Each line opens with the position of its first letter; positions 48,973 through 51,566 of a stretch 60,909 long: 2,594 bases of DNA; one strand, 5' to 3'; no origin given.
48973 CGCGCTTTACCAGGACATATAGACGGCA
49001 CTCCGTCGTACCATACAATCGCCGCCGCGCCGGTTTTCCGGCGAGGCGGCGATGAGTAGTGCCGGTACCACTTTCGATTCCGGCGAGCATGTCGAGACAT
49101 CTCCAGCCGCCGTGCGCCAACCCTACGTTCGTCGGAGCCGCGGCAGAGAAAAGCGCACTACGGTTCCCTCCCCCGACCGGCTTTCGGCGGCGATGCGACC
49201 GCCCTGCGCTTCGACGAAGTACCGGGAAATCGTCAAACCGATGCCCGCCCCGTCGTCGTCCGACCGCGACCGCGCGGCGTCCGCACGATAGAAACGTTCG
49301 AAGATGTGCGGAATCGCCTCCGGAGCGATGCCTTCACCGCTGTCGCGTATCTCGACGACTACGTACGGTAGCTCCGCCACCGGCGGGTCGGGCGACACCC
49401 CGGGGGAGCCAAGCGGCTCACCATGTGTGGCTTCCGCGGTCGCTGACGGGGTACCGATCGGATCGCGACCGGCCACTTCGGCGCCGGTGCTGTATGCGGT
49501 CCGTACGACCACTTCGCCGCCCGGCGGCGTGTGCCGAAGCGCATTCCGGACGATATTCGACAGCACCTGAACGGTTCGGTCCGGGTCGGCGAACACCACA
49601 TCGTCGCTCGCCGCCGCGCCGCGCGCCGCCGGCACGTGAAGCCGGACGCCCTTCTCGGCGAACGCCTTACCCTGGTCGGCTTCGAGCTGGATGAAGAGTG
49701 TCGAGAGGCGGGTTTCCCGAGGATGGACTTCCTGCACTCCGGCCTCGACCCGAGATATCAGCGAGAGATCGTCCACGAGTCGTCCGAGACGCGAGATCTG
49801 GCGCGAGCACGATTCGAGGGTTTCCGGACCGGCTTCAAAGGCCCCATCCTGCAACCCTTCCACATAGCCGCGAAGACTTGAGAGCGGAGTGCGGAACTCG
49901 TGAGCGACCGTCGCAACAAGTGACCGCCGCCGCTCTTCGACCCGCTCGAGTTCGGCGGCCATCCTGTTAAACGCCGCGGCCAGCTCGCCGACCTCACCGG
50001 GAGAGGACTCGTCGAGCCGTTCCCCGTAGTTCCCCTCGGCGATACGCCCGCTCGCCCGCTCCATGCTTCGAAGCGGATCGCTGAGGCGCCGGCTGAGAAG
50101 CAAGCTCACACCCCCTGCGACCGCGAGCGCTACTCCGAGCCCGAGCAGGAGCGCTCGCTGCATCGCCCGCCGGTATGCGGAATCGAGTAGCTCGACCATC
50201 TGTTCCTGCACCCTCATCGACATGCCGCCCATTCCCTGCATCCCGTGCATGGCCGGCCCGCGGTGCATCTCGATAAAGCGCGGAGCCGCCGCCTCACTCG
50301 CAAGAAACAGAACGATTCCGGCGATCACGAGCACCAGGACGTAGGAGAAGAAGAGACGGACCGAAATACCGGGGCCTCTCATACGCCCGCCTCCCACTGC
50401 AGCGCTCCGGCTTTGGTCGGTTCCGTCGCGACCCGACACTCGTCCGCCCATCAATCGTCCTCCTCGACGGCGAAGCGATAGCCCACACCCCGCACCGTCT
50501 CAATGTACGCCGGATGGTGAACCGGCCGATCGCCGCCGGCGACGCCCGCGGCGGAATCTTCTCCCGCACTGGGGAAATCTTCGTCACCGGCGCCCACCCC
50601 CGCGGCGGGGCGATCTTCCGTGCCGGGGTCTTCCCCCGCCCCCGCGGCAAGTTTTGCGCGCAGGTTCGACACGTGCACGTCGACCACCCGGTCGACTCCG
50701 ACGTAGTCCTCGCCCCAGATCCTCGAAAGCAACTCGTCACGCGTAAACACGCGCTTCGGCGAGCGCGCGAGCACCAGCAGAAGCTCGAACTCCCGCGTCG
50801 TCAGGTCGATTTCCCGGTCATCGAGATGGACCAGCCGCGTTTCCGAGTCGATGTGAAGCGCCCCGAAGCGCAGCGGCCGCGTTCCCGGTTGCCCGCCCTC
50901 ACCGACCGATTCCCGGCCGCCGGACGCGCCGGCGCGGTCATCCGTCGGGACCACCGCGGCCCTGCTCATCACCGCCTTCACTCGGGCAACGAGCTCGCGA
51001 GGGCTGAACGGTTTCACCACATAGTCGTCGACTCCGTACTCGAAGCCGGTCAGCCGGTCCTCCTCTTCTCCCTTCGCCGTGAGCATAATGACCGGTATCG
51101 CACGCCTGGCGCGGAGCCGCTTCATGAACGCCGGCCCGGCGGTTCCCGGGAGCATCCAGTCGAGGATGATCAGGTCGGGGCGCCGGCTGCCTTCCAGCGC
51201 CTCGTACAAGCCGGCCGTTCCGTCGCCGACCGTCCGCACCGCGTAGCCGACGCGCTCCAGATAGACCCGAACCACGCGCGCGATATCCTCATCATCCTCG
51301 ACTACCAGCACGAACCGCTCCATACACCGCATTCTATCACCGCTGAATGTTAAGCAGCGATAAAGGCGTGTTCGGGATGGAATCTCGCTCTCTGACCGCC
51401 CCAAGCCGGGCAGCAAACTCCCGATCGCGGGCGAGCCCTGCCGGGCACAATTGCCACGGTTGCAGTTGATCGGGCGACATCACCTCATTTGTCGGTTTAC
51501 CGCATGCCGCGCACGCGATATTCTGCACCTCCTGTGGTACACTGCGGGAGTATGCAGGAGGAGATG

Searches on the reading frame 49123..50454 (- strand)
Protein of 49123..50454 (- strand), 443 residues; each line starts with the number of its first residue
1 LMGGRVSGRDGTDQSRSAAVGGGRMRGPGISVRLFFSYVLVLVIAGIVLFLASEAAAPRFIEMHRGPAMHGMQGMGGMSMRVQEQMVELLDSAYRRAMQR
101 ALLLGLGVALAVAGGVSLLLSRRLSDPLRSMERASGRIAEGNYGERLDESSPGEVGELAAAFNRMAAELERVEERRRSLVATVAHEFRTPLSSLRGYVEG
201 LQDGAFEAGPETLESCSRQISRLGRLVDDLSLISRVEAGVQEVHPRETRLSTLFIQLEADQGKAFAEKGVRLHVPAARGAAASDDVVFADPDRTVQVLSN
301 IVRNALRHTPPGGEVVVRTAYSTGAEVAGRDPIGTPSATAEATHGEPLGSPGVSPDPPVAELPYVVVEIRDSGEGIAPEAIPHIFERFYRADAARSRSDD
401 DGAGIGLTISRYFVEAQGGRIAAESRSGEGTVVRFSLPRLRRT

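Call 22: search_protein_families(library=pfam, proteins=[window:49123-50454:-], max_evalue=0.00001)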
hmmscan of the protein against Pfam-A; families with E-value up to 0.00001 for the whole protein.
window:49123-50454:- (443 aa): 3 families
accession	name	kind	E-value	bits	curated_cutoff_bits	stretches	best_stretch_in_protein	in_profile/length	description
PF02518.31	HATPase_c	-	9.6e-24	84.4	26.4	1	364-439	37-109/111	Histidine kinase-, DNA gyrase B-, and HSP90-like ATPase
PF00672.30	HAMP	-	4.9e-16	59.2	25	1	119-170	1-52/53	HAMP domain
PF00512.31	HisKA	-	6e-16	58.7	26.9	1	176-239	2-66/66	His Kinase A (phospho-acceptor) domain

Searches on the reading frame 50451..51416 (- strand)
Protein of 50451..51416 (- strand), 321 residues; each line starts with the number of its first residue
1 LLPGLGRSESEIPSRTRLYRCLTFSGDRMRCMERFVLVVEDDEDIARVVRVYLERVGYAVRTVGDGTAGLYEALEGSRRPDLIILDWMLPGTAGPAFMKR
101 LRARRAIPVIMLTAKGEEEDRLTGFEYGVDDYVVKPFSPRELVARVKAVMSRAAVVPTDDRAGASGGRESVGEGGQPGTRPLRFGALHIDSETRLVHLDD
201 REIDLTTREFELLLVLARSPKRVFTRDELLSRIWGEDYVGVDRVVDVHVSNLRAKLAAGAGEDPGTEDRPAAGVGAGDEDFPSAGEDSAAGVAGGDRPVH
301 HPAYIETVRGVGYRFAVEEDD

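Call 22: search_protein_families(library=pfam, proteins=[window:50451-51416:-], max_evalue=0.00001)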
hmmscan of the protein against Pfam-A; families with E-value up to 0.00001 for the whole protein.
window:50451-51416:- (321 aa): 2 families
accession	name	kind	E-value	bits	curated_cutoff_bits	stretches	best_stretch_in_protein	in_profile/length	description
PF00072.30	Response_reg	-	8.3e-27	94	30.2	1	36-147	1-111/111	Response regulator receiver domain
PF00486.34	Trans_reg_C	-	6.7e-25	87.4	26.2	1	201-259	2-60/77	Transcriptional regulatory protein, C terminal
